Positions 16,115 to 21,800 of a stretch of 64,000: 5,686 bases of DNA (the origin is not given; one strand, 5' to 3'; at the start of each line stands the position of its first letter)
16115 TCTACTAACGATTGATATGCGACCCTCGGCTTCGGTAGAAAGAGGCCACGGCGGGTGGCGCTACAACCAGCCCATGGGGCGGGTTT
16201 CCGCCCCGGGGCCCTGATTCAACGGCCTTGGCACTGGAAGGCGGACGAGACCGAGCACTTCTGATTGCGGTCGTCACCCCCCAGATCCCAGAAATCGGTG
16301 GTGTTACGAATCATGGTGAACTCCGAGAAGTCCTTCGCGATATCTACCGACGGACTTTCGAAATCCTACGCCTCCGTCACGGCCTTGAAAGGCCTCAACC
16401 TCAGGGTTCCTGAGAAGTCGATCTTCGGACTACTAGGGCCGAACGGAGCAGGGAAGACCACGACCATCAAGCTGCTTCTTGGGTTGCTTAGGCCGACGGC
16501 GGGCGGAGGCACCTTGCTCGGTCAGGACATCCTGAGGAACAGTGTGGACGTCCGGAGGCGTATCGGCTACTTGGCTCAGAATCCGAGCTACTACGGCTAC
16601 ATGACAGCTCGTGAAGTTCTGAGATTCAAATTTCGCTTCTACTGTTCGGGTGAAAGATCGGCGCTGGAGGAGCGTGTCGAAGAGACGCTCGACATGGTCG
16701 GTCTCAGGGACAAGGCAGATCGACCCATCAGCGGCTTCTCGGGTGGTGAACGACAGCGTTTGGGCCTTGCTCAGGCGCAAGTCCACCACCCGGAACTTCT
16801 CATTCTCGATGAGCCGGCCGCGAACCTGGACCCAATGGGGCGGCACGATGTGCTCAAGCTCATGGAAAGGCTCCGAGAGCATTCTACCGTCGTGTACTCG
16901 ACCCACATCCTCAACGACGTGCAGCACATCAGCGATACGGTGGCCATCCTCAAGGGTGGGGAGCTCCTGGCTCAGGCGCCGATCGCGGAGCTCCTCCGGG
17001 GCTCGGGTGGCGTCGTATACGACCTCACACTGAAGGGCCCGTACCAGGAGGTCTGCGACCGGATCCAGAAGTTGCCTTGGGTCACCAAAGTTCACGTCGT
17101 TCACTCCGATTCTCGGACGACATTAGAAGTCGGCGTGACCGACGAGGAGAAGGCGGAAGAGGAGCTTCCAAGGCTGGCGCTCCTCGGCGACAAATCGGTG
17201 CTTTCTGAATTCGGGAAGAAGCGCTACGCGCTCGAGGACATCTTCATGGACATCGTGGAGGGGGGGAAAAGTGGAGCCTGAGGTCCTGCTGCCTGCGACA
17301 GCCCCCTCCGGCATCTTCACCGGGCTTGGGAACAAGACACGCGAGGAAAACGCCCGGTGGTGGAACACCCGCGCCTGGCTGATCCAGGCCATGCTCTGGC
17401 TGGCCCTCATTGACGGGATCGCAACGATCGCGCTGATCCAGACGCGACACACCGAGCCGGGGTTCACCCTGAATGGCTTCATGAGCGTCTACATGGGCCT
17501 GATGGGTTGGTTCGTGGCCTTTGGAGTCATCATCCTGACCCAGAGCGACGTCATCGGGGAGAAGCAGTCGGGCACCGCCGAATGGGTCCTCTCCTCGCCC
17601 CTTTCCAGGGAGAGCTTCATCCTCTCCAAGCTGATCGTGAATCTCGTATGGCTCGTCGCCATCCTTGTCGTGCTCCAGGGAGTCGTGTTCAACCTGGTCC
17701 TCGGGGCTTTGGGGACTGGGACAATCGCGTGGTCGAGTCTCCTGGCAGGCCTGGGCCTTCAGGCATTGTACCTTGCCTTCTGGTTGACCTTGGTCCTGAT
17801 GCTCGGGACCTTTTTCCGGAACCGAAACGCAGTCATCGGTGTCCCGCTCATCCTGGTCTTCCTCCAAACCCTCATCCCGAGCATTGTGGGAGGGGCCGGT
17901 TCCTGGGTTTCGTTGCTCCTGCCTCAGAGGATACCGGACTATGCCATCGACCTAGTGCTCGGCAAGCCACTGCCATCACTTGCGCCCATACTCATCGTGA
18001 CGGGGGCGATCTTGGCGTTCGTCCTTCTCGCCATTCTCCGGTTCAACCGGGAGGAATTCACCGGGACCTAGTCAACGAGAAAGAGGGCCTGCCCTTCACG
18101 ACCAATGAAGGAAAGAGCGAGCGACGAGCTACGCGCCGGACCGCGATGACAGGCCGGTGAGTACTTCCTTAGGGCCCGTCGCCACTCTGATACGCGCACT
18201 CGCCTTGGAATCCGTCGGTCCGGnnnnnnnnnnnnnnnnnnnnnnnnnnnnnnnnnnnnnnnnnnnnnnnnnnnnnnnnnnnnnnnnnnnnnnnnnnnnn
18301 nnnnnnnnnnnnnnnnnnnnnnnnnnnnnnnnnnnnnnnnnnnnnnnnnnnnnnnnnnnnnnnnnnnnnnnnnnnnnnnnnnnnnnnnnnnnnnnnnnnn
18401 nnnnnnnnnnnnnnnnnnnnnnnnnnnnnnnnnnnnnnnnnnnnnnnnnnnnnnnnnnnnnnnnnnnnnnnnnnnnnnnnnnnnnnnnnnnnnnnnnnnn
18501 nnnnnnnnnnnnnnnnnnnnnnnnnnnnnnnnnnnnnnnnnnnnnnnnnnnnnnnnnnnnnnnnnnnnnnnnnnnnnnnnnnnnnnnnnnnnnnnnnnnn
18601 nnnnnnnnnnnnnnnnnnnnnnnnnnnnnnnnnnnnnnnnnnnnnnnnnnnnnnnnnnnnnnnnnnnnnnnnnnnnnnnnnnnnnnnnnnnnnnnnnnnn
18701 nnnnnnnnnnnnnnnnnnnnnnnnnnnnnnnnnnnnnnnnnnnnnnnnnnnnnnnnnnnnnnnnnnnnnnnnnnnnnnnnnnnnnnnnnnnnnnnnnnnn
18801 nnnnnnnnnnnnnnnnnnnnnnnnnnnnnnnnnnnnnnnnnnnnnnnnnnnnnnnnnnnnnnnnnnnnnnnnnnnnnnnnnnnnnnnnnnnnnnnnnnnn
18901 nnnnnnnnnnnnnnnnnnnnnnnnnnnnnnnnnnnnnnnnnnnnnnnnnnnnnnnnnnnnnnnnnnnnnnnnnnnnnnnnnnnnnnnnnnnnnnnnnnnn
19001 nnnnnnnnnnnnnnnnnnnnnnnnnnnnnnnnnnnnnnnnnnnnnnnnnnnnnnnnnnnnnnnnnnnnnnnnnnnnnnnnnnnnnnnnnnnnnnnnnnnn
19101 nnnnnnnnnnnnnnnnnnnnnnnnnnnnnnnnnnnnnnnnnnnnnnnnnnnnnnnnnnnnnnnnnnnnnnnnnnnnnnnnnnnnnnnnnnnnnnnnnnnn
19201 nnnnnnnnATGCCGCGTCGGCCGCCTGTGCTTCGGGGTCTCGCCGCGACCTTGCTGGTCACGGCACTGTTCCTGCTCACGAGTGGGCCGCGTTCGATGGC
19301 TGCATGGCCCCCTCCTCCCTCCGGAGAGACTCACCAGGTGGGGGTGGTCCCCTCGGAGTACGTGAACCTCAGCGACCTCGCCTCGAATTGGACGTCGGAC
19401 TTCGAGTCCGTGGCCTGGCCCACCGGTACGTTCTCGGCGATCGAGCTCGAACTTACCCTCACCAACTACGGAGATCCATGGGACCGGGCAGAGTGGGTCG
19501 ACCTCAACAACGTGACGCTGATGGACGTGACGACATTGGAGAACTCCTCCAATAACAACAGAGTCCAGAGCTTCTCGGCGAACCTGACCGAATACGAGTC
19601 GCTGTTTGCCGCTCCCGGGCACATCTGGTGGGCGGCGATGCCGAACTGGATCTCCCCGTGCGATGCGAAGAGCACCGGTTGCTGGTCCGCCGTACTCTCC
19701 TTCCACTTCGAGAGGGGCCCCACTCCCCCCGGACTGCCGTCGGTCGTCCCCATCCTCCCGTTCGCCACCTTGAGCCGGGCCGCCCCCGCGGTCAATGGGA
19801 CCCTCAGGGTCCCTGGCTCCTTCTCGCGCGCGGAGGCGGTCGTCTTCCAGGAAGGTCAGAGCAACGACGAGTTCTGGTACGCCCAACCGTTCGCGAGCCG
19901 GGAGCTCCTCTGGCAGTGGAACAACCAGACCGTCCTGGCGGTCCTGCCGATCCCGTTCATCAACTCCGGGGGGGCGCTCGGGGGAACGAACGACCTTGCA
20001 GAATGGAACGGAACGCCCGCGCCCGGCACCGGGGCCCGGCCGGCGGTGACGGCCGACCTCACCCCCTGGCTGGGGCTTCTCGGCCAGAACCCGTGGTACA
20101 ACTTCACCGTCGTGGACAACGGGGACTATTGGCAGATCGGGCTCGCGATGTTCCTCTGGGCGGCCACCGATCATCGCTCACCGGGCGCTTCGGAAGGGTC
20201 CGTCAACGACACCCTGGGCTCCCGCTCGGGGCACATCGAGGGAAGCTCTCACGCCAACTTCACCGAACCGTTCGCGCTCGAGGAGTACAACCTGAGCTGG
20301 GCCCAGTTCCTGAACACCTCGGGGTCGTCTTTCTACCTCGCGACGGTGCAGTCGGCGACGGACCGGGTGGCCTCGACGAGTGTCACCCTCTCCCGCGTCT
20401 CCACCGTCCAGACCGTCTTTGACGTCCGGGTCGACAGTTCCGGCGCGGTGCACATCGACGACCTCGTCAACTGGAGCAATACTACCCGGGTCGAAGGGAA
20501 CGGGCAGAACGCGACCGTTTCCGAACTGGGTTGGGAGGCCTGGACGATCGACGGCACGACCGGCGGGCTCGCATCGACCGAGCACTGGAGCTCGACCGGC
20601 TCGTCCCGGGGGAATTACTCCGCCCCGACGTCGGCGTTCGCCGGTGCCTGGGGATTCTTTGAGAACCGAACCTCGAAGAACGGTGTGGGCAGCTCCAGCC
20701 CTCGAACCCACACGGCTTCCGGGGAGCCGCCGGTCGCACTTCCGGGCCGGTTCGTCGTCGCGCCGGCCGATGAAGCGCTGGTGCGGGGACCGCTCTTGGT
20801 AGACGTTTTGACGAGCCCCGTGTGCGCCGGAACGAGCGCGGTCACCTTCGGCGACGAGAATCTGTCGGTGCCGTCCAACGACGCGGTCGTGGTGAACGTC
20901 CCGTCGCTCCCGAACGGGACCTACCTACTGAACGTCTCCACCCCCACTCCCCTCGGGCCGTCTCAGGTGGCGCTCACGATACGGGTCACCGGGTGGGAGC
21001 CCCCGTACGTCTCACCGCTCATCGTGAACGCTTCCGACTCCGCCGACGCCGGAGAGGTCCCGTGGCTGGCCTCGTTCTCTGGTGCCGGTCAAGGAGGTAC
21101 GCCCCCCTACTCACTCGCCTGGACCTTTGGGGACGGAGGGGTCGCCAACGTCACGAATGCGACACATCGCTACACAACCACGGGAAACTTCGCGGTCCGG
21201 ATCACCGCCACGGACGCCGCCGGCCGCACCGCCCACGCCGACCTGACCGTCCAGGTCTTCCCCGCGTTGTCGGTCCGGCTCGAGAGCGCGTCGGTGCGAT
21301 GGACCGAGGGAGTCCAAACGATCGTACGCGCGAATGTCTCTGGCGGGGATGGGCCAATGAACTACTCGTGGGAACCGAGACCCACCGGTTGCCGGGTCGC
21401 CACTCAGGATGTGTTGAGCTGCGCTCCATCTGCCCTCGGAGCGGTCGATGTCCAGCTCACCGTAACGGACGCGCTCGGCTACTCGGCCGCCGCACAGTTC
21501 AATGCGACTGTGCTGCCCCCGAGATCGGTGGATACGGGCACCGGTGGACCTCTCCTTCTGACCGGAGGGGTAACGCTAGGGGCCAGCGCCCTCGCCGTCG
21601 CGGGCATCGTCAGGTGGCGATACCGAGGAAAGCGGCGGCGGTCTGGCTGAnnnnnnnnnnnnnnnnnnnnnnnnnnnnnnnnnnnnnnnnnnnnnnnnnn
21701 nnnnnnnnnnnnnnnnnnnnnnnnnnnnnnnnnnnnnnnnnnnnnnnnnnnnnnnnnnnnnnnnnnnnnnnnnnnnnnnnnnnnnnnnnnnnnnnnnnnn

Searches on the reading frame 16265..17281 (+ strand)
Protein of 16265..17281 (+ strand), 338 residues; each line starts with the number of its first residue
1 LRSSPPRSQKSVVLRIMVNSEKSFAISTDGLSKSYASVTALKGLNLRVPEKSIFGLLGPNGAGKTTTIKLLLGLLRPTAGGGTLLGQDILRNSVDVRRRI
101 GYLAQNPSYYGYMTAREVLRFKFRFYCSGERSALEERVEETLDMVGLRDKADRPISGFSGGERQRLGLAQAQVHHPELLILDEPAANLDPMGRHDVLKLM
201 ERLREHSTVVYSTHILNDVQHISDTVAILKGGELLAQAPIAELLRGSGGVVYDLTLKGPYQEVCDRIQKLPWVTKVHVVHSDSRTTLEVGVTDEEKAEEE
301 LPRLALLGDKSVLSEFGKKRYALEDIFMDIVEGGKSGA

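Call 17: search_protein_families(library=pfam, proteins=[window:16265-17281:+], max_evalue=0.001)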
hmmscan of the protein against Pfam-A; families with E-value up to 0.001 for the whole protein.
window:16265-17281:+ (338 aa): 3 families
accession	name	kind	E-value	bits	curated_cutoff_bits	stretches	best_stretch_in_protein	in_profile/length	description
PF00005.33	ABC_tran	-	2.5e-31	109.5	25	1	41-185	1-136/137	ABC transporter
PF13304.12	AAA_21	-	1.2e-09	39.1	27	1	141-215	221-299/304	AAA domain, putative AbiEii toxin, Type IV TA system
PF02463.25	SMC_N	-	5.5e-05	23.1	40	0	131-227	117-210/220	RecF/RecN/SMC N terminal domain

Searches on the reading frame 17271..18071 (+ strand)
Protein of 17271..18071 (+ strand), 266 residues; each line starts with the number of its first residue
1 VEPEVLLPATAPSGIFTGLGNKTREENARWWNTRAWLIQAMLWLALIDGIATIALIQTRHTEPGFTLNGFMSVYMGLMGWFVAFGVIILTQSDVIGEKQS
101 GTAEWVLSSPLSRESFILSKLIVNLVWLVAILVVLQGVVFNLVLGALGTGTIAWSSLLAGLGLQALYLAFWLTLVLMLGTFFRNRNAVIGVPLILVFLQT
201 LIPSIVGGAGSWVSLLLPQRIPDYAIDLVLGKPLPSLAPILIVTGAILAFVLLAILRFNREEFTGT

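Call 17: search_protein_families(library=pfam, proteins=[window:17271-18071:+], max_evalue=0.001)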
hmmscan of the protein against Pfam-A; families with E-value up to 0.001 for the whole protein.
window:17271-18071:+ (266 aa): 4 families
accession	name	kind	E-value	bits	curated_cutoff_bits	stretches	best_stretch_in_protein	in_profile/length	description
PF12679.13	ABC2_membrane_2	-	1.3e-15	57.8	27.2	1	63-262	72-282/283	ABC-2 family transporter protein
PF12698.13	ABC2_membrane_3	-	1.3e-08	34.8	31.6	1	56-255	146-346/347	ABC-2 family transporter protein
PF12730.13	ABC2_membrane_4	-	2.9e-06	27.8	27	1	41-197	21-177/179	ABC-2 family transporter protein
PF13346.12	ABC2_membrane_5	-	0.00059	19.9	25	0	75-207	36-165/205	ABC-2 family transporter protein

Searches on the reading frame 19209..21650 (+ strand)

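Call 17: search_protein_families(library=pfam, proteins=[window:19209-21650:+], max_evalue=0.001)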
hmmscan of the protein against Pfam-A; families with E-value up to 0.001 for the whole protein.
window:19209-21650:+ (813 aa): 3 families
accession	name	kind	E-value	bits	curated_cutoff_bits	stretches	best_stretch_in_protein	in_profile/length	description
PF18911.6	PKD_4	-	3e-11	43.7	27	1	610-681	12-83/85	PKD domain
PF12222.14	PNGaseA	-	6.9e-11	41.9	25.3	1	70-231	36-203/336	Peptide N-acetyl-beta-D-glucosaminyl asparaginase amidase A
PF00801.26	PKD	-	1.8e-08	34.7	23.5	1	631-675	27-73/80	PKD domain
